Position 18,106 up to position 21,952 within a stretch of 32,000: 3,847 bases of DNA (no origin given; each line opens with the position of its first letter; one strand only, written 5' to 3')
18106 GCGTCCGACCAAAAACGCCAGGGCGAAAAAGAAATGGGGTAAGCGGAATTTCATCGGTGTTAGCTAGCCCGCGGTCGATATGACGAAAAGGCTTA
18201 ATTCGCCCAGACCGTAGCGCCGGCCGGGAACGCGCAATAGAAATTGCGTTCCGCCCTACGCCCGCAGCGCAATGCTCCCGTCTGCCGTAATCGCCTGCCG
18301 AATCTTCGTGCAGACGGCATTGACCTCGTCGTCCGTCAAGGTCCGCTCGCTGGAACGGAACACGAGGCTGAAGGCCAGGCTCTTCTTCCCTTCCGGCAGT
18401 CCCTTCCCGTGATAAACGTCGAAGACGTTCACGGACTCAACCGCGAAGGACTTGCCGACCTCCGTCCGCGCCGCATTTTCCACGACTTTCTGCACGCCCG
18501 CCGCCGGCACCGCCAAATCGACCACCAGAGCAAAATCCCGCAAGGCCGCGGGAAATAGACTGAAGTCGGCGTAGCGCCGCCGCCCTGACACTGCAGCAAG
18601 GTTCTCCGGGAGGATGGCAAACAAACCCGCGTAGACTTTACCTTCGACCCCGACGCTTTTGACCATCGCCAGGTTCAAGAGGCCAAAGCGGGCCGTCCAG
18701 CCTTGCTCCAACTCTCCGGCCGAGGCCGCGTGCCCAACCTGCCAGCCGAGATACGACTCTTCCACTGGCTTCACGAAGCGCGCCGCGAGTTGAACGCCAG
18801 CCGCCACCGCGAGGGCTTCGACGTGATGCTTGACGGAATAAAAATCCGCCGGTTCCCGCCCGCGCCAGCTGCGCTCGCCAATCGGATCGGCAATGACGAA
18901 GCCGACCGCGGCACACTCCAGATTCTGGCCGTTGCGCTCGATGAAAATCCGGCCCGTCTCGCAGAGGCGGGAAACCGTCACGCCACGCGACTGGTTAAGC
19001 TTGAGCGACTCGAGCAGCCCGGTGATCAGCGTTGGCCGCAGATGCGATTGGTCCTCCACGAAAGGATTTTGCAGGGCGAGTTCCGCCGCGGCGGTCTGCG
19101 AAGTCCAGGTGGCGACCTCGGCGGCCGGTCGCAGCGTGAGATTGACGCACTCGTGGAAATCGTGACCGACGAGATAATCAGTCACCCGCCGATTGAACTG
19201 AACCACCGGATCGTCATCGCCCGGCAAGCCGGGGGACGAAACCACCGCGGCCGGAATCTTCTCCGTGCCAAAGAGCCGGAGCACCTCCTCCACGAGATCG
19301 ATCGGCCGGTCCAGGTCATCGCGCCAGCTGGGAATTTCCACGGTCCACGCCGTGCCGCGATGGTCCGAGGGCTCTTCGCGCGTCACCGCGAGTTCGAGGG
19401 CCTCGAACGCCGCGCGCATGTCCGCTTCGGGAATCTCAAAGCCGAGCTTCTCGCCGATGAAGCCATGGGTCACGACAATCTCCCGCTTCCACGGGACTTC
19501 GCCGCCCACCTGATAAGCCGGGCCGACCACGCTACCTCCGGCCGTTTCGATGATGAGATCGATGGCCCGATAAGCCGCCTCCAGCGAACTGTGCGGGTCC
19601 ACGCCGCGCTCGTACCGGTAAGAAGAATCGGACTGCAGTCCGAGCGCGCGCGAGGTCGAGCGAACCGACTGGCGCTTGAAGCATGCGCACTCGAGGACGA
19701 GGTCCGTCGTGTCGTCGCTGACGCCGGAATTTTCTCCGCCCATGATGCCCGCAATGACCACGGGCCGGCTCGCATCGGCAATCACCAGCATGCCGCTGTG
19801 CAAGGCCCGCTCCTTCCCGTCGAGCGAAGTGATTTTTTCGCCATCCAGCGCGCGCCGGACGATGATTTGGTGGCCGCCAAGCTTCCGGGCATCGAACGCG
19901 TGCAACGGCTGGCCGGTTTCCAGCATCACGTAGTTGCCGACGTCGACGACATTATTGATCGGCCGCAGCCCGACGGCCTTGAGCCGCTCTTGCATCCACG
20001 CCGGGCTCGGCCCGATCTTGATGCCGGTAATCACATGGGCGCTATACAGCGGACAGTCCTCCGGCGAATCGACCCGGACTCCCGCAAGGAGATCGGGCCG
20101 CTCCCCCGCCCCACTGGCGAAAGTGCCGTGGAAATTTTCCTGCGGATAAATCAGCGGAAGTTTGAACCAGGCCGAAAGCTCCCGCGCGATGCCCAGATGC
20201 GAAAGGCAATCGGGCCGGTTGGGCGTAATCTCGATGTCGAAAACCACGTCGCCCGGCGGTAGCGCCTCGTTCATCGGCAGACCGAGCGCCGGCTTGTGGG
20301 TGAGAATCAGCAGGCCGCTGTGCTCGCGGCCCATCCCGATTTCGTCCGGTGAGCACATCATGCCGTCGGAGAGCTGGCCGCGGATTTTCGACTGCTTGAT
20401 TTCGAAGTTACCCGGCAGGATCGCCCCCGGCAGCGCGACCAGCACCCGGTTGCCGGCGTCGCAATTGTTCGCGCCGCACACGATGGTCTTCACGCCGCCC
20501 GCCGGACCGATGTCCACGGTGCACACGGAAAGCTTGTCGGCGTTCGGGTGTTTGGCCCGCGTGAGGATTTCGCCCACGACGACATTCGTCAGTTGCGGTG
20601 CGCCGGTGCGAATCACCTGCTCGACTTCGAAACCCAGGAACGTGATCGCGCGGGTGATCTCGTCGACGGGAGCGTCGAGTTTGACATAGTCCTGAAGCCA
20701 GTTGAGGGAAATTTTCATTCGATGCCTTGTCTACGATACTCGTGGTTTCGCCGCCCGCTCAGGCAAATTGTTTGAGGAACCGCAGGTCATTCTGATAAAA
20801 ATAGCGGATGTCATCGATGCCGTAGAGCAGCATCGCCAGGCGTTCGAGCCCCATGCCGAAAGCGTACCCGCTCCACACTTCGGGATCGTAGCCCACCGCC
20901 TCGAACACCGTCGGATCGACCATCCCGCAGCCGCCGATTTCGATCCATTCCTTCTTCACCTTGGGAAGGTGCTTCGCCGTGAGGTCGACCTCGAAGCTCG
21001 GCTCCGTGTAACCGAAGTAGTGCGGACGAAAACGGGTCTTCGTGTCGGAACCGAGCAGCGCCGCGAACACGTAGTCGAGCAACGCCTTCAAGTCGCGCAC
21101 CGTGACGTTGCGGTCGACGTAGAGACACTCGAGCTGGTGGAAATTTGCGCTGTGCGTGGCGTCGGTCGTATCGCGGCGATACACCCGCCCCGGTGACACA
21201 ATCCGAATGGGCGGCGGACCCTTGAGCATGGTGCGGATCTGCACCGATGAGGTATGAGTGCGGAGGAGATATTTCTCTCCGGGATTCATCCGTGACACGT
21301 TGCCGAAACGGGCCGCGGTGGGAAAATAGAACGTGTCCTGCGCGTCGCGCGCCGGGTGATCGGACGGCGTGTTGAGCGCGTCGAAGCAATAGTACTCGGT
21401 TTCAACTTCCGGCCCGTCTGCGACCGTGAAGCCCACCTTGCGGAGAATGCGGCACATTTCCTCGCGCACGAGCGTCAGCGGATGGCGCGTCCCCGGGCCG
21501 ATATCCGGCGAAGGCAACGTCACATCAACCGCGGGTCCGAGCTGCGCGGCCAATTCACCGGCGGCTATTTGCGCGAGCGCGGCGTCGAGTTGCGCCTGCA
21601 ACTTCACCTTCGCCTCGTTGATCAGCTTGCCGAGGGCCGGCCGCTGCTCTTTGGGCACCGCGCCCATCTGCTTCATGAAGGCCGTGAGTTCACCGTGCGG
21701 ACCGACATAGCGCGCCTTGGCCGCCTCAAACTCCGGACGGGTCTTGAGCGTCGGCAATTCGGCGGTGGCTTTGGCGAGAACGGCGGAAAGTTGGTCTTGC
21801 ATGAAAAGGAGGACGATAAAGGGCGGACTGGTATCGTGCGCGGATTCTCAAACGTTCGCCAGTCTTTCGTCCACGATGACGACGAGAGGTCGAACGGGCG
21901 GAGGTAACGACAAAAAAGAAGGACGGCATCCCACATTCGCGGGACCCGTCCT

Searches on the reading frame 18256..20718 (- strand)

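Call 9: search_protein_families(library=pfam, proteins=[window:18256-20718:-], max_evalue=0.001)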
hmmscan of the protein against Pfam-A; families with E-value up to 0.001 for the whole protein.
window:18256-20718:- (820 aa): 5 families
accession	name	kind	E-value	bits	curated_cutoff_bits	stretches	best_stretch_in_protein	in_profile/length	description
PF03483.22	B3_4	-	4.2e-69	232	29.3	1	222-394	2-174/174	B3/4 domain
PF17759.6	tRNA_synthFbeta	-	4.2e-25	88.9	22.4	1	488-657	1-173/214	Phenylalanyl tRNA synthetase beta chain CLM domain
PF03147.19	FDX-ACB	-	2.6e-24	85.9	31.1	1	720-819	1-94/94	Ferredoxin-fold anticodon binding domain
PF01588.26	tRNA_bind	-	7.1e-19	68.1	27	1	46-138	1-86/96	Putative tRNA binding domain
PF03484.21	B5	-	1.6e-16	60.7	28.6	1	416-484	3-66/67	tRNA synthetase B5 domain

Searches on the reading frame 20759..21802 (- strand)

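Call 9: search_protein_families(library=pfam, proteins=[window:20759-21802:-], max_evalue=0.001)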
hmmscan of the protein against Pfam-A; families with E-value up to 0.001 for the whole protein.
window:20759-21802:- (347 aa): 2 families
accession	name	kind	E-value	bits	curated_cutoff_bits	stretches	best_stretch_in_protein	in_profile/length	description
PF01409.25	tRNA-synt_2d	-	5.2e-97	324.6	19.8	1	92-346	2-246/246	tRNA synthetases class II core domain (F)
PF02912.23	Phe_tRNA-synt_N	-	8.9e-20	70.9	22.3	1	23-88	4-69/69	Aminoacyl tRNA synthetase class II, N-terminal domain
